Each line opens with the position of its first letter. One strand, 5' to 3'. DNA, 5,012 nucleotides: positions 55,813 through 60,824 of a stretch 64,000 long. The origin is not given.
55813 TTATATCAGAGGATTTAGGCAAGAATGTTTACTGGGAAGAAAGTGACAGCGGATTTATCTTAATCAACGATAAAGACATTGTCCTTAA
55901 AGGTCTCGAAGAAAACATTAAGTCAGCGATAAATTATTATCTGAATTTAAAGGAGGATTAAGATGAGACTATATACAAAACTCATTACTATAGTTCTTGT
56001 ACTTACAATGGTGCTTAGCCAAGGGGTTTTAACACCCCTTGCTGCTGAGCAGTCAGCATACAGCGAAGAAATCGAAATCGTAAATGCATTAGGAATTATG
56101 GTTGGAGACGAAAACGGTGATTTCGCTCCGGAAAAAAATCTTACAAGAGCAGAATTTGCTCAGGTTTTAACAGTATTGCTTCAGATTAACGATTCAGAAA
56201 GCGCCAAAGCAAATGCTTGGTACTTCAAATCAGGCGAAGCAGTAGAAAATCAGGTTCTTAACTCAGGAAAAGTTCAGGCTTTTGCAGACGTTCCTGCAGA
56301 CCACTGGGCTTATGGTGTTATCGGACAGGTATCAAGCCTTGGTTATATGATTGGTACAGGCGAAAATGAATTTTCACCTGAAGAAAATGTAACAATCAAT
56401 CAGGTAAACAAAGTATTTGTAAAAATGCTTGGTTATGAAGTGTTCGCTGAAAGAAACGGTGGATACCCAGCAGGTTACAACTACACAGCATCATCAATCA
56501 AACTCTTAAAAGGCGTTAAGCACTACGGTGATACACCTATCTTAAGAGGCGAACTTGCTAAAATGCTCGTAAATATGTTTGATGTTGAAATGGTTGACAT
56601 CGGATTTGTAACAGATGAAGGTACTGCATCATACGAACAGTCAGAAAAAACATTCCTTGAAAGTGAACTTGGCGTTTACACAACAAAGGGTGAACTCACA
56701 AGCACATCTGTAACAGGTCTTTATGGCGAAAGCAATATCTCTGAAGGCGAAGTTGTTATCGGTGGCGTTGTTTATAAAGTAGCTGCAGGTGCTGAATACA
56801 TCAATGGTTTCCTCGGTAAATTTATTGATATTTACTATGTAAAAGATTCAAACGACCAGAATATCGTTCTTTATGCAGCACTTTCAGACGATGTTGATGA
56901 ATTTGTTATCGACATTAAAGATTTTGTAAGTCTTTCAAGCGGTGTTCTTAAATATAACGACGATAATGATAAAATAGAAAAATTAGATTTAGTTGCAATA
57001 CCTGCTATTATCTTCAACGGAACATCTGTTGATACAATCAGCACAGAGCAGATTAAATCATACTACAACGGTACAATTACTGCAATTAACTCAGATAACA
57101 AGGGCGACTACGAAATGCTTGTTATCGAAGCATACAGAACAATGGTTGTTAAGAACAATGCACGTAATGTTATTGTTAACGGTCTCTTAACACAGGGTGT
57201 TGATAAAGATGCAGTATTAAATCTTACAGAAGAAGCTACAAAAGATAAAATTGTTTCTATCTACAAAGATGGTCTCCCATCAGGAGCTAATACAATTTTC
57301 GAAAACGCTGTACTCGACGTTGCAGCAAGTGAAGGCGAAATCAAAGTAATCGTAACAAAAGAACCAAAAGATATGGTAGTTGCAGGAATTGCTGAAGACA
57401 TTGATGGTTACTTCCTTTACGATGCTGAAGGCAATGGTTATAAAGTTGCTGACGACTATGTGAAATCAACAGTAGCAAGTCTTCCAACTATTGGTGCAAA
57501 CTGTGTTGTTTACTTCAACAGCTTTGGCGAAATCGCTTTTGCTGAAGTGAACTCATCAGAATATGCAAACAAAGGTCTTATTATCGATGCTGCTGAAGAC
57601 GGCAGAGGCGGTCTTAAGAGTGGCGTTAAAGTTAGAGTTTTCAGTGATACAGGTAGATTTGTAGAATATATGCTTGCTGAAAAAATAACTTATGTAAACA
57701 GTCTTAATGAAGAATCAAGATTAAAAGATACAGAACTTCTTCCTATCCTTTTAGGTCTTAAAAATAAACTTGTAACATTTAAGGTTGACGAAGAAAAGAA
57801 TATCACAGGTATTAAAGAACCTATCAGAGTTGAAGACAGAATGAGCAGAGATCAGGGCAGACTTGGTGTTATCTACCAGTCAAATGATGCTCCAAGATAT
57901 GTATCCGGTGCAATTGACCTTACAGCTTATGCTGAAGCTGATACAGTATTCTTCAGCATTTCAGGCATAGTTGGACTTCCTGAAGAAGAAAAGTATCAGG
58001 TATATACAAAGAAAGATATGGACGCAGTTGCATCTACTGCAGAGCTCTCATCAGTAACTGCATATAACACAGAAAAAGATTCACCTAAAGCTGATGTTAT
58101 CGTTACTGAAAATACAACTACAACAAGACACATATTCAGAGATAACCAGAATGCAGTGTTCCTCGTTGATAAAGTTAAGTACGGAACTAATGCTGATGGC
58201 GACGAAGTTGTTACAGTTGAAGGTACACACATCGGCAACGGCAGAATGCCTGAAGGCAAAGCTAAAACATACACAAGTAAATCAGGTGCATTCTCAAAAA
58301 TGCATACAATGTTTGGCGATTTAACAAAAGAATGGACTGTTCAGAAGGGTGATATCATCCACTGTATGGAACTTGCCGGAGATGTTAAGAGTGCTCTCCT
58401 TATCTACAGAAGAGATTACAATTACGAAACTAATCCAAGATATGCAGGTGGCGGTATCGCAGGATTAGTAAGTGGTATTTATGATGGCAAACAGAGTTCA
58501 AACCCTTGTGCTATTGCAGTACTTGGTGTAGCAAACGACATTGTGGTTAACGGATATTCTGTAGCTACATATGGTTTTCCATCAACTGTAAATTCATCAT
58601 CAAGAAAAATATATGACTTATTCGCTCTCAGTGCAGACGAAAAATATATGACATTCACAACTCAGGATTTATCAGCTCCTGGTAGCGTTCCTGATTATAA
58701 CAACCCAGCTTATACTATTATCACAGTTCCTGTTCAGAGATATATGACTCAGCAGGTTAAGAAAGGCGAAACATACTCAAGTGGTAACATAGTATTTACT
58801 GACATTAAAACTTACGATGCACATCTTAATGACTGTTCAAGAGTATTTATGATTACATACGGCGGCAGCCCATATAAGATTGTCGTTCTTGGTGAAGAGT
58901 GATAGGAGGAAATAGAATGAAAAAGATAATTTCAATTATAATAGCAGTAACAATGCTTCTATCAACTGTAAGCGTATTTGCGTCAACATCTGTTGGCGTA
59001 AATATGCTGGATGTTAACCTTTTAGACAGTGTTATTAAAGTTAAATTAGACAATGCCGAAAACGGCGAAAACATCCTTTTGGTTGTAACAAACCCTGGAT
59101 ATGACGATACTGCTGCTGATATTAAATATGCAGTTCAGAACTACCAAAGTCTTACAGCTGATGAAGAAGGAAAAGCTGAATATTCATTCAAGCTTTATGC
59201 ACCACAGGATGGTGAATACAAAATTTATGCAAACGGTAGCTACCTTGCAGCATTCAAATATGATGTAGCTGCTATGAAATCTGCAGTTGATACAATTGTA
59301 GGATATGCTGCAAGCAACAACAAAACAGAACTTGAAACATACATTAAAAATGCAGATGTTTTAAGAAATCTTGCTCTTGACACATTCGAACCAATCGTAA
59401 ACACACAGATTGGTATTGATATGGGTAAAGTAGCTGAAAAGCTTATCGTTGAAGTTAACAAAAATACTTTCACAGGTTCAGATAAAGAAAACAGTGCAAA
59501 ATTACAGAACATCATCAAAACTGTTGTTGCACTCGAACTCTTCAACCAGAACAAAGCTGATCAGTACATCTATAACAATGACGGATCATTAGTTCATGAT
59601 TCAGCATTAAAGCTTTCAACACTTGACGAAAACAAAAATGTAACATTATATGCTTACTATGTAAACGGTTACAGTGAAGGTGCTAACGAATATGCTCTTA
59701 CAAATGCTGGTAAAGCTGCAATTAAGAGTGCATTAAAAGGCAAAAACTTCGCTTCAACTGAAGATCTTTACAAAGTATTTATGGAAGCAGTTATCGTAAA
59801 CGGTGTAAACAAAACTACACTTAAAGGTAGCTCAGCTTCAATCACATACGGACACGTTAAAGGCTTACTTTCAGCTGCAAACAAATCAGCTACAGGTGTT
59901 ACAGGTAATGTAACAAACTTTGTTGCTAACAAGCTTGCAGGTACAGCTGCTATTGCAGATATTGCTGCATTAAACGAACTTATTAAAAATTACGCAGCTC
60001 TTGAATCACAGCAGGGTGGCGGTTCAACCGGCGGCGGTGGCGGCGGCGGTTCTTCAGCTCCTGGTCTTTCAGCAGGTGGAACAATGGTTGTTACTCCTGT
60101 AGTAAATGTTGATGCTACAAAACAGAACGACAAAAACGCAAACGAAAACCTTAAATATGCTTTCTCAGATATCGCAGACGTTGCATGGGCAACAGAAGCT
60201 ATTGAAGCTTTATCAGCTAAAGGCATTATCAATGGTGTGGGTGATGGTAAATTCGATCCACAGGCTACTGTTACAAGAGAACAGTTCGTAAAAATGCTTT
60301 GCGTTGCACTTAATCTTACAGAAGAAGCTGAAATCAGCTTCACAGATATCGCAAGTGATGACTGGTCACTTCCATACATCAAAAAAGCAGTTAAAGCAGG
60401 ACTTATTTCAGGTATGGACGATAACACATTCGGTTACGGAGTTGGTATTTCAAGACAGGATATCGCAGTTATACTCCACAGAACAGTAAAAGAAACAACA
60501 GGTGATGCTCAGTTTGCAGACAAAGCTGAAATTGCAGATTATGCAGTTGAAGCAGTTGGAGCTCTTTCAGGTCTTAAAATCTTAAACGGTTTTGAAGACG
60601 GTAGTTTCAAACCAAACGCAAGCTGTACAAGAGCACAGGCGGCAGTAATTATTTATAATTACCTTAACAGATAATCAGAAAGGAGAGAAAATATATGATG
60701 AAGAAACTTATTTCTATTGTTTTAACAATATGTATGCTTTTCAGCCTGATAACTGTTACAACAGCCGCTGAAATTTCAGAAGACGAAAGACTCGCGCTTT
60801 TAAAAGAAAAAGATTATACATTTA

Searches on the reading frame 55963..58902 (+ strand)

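Call 102: search_protein_families(library=pfam, proteins=[window:55963-58902:+], max_evalue=0.0001)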
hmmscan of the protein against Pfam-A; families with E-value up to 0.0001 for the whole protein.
window:55963-58902:+ (979 aa): 1 family
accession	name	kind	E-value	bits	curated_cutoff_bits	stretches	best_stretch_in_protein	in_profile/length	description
PF00395.25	SLH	-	8.7e-17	61.3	20.8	2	32-66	11-44/44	S-layer homology domain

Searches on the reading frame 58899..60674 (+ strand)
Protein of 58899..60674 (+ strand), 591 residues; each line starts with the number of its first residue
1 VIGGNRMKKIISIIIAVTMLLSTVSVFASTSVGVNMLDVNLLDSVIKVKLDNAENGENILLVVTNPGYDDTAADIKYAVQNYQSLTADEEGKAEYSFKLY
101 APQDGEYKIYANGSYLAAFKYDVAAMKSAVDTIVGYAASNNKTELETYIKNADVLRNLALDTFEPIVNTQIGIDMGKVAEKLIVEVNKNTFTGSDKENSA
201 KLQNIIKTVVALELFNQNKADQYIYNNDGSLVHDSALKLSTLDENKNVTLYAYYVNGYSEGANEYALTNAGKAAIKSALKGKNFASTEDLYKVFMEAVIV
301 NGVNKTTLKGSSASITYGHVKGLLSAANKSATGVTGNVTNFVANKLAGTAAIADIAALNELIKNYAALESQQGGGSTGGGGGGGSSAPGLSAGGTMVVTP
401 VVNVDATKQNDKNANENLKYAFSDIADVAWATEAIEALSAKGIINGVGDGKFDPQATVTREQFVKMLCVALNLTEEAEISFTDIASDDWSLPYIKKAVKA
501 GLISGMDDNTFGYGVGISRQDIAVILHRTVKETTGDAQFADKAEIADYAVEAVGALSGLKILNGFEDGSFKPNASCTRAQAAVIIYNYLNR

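Call 102: search_protein_families(library=pfam, proteins=[window:58899-60674:+], max_evalue=0.0001)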
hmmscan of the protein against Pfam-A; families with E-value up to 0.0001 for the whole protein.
window:58899-60674:+ (591 aa): 1 family
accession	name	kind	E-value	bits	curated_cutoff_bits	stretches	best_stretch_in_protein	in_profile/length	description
PF00395.25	SLH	-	1.1e-37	128.2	20.8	3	422-463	2-43/44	S-layer homology domain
